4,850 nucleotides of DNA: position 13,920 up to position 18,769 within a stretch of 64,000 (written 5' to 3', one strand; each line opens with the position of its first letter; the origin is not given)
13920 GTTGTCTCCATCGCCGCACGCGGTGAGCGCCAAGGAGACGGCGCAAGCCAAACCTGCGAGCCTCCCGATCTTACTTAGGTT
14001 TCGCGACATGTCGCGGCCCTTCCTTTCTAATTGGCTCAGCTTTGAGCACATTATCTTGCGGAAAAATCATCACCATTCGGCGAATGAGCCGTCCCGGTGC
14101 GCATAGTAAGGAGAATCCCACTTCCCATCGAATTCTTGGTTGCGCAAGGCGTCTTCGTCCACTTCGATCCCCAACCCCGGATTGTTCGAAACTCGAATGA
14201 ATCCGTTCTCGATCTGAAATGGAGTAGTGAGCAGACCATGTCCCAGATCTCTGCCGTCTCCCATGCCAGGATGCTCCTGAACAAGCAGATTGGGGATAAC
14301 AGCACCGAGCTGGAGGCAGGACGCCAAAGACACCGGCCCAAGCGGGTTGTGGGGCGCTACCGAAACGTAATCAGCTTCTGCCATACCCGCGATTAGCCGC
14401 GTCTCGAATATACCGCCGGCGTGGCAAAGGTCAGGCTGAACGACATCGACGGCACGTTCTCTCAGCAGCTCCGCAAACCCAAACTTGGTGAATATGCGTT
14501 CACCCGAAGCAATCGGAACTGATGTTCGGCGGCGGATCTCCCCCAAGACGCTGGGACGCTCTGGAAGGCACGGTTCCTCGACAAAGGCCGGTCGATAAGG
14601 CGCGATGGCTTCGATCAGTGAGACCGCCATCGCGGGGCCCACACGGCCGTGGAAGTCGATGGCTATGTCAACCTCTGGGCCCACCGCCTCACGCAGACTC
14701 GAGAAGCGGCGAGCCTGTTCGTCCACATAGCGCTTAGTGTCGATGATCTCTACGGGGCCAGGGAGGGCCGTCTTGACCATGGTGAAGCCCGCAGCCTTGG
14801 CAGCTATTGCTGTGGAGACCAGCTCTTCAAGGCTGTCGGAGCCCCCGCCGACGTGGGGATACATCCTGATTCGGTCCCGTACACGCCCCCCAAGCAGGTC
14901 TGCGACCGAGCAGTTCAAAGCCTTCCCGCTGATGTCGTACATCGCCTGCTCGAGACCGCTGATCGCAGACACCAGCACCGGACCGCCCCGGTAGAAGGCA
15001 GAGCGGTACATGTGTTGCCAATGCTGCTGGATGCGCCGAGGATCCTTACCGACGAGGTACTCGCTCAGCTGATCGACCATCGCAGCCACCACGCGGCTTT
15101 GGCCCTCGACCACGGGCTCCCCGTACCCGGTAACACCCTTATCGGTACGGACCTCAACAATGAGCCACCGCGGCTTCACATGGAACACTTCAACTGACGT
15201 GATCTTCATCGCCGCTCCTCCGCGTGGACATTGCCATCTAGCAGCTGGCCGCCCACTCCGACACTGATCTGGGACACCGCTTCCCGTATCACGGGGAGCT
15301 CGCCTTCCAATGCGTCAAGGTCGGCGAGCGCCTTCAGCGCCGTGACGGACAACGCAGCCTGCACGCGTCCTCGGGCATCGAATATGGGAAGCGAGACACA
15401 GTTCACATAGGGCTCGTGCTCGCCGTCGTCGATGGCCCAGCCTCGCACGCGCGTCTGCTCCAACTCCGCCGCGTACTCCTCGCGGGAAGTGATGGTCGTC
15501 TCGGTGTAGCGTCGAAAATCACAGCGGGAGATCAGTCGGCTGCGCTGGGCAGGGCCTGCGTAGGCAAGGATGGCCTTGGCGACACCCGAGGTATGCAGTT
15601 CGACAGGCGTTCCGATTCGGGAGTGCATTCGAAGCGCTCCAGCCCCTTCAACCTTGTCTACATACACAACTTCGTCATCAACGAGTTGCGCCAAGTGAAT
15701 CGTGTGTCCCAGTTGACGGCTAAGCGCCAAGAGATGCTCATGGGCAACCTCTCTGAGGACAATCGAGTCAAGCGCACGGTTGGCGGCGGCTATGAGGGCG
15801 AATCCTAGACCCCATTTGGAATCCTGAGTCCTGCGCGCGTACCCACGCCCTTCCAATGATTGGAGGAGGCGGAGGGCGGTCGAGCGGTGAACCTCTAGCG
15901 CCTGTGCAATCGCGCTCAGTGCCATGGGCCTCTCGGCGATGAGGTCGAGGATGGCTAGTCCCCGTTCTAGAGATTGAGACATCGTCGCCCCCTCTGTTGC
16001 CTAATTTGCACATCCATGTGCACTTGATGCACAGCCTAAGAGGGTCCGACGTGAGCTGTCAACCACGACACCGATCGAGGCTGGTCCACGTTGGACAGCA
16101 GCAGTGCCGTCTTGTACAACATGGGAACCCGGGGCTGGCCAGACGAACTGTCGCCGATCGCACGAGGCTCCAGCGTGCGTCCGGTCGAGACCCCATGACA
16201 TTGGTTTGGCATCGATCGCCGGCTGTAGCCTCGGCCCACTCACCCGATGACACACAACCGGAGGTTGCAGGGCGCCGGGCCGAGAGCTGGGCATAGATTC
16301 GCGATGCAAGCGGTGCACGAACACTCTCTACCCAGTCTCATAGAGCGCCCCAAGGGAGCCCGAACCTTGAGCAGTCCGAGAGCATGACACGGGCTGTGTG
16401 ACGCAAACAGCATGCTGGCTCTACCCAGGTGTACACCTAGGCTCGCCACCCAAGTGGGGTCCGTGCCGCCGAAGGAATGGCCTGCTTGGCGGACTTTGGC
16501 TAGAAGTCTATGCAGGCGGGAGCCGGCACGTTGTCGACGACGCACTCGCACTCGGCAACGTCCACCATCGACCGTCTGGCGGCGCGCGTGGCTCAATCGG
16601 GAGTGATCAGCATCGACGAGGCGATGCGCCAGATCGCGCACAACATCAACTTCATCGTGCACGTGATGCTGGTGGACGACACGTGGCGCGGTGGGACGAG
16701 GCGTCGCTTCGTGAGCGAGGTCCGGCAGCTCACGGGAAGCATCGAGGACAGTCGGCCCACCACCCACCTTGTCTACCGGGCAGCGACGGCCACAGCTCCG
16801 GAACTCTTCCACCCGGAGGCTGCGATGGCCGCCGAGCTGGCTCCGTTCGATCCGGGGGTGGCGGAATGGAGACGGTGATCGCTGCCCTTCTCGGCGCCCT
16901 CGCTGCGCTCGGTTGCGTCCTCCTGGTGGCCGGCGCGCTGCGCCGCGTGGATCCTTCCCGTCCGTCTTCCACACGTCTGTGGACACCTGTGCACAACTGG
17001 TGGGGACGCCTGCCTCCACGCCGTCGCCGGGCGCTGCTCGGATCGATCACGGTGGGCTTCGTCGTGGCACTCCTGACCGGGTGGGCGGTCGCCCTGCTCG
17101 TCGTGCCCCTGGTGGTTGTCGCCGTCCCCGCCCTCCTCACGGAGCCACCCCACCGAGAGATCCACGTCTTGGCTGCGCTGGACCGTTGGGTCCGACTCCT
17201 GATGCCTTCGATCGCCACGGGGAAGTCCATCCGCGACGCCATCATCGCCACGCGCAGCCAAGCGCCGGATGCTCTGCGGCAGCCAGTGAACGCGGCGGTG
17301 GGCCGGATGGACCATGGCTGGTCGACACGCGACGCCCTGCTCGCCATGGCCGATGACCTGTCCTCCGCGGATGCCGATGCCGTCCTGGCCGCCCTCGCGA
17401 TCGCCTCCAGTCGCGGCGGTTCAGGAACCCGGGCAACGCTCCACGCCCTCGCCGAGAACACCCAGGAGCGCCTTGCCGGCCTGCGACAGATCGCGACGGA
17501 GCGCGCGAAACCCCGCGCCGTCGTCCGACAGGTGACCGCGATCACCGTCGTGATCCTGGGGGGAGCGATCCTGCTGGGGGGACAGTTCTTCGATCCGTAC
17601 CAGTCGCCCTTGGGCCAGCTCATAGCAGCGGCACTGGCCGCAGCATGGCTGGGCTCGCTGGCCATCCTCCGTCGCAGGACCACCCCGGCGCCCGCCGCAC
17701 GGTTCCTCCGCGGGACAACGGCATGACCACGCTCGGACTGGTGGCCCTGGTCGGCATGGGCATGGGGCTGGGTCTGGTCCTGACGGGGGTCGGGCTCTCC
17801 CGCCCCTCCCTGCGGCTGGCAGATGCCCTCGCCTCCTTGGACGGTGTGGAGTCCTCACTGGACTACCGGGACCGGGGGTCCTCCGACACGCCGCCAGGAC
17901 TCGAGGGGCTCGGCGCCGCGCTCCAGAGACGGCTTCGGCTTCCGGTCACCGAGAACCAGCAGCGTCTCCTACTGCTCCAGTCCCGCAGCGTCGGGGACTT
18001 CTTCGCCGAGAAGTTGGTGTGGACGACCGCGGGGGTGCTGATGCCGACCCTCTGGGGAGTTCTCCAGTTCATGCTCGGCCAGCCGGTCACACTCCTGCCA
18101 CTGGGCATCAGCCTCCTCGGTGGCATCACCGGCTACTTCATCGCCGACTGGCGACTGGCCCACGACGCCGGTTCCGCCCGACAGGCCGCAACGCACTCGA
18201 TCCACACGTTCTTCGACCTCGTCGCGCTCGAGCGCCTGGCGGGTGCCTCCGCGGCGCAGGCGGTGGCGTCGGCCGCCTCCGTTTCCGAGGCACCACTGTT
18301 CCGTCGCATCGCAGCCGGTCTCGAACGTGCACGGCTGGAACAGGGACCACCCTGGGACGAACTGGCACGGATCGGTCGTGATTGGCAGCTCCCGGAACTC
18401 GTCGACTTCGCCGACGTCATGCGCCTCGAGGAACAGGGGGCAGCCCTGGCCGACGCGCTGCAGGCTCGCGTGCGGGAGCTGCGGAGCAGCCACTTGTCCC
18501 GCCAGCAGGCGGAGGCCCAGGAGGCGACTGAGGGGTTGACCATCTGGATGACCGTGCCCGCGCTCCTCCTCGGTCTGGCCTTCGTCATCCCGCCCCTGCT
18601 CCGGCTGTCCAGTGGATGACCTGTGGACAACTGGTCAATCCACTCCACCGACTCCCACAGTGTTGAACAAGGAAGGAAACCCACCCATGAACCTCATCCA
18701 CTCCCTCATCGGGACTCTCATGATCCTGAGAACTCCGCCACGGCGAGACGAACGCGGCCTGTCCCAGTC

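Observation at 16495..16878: tadA/cpaF is broken exactly at the repeat core: island appears to target the Tad (possible competence) pilus ATPase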

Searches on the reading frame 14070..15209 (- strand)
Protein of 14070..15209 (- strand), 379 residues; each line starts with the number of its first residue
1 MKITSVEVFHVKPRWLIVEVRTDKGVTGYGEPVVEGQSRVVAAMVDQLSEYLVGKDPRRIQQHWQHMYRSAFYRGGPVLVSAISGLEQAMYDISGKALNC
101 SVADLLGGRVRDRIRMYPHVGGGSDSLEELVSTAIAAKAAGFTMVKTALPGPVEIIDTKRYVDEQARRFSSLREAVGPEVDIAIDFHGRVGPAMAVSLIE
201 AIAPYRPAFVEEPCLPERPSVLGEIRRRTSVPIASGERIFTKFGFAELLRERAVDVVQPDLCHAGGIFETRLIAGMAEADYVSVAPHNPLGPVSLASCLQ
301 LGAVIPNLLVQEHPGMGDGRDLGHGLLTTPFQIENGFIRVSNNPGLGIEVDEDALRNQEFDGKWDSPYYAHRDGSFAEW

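Call 3: search_protein_families(library=pfam, proteins=[window:14070-15209:-], max_evalue=0.01)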
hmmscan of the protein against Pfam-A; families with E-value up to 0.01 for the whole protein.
window:14070-15209:- (379 aa): 2 families
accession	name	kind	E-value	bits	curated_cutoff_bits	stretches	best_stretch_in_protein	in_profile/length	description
PF13378.12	MR_MLE_C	-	9.2e-62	209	29.4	1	134-354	6-219/219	Enolase C-terminal domain-like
PF02746.21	MR_MLE_N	-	3.7e-22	79.2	22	1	14-107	27-117/117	Mandelate racemase / muconate lactonizing enzyme, N-terminal domain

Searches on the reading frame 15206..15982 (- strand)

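Call 3: search_protein_families(library=pfam, proteins=[window:15206-15982:-], max_evalue=0.01)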
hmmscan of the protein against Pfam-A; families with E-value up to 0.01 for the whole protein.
window:15206-15982:- (258 aa): 8 families
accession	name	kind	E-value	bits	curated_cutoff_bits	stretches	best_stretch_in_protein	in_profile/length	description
PF01614.24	IclR_C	-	6.8e-43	146.7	24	1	70-240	3-173/174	Bacterial transcriptional regulator IclR C-terminal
PF09339.16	HTH_IclR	-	8.7e-13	48.3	22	1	4-51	1-50/52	IclR helix-turn-helix domain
PF25213.1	HVO_A0261_N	-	6.9e-08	32.7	35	1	7-54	12-59/86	HVO_A0261 N-terminal domain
PF12802.13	MarR_2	-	3.1e-05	24.5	27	1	10-54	9-55/61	MarR family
PF01047.28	MarR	-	8.3e-05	22.8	24.6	1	12-54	9-52/59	MarR family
PF01978.25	TrmB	-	0.00012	22.3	25.6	1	13-55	16-58/68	Sugar-specific transcriptional regulator TrmB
PF12840.13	HTH_20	-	0.0044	17.4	27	1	9-45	7-44/51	Helix-turn-helix domain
PF01022.26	HTH_5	-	0.0098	16.2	22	0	9-49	5-45/47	Bacterial regulatory protein, arsR family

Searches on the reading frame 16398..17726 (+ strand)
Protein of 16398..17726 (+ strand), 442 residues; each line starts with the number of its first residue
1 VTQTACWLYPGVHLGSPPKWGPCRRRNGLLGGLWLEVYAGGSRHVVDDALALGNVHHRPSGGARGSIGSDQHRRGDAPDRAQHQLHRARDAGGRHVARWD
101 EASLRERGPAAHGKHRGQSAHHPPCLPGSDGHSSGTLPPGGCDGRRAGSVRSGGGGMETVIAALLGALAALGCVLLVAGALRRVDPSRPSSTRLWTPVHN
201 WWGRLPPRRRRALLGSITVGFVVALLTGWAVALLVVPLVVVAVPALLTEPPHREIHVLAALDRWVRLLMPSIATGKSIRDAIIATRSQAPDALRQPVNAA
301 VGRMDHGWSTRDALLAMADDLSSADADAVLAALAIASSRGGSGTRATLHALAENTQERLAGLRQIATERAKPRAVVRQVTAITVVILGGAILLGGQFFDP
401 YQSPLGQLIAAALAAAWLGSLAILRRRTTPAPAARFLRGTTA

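Call 3: search_protein_families(library=pfam, proteins=[window:16398-17726:+], max_evalue=0.01)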
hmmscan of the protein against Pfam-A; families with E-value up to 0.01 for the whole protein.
window:16398-17726:+ (442 aa): 1 family
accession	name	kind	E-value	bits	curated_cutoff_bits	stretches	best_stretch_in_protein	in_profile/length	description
PF00482.28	T2SSF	-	1.6e-06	28.6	25.2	1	265-388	2-121/125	Type II secretion system (T2SS), protein F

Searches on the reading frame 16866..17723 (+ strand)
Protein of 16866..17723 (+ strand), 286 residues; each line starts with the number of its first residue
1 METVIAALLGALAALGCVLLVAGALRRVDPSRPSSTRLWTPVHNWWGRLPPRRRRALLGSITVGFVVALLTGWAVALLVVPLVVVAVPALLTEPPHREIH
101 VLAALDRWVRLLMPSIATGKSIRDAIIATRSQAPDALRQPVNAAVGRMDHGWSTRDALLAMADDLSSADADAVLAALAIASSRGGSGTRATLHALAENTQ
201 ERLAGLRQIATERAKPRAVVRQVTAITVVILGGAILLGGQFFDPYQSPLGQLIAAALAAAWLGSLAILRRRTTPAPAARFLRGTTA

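Call 51: find_encoding_contigs(protein=window:16866-17723:+, flank=10000, max_places=10)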
Protein window:16866-17723:+ (286 aa): no gene with exactly this product is on record in the collection.

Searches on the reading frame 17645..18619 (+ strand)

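Call 3: search_protein_families(library=pfam, proteins=[window:17645-18619:+], max_evalue=0.01)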
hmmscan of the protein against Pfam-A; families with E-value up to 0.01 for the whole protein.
window:17645-18619:+ (324 aa): 1 family
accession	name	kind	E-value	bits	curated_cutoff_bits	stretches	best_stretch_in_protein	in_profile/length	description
PF00482.28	T2SSF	-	0.00011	22.6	25.2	1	189-316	1-125/125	Type II secretion system (T2SS), protein F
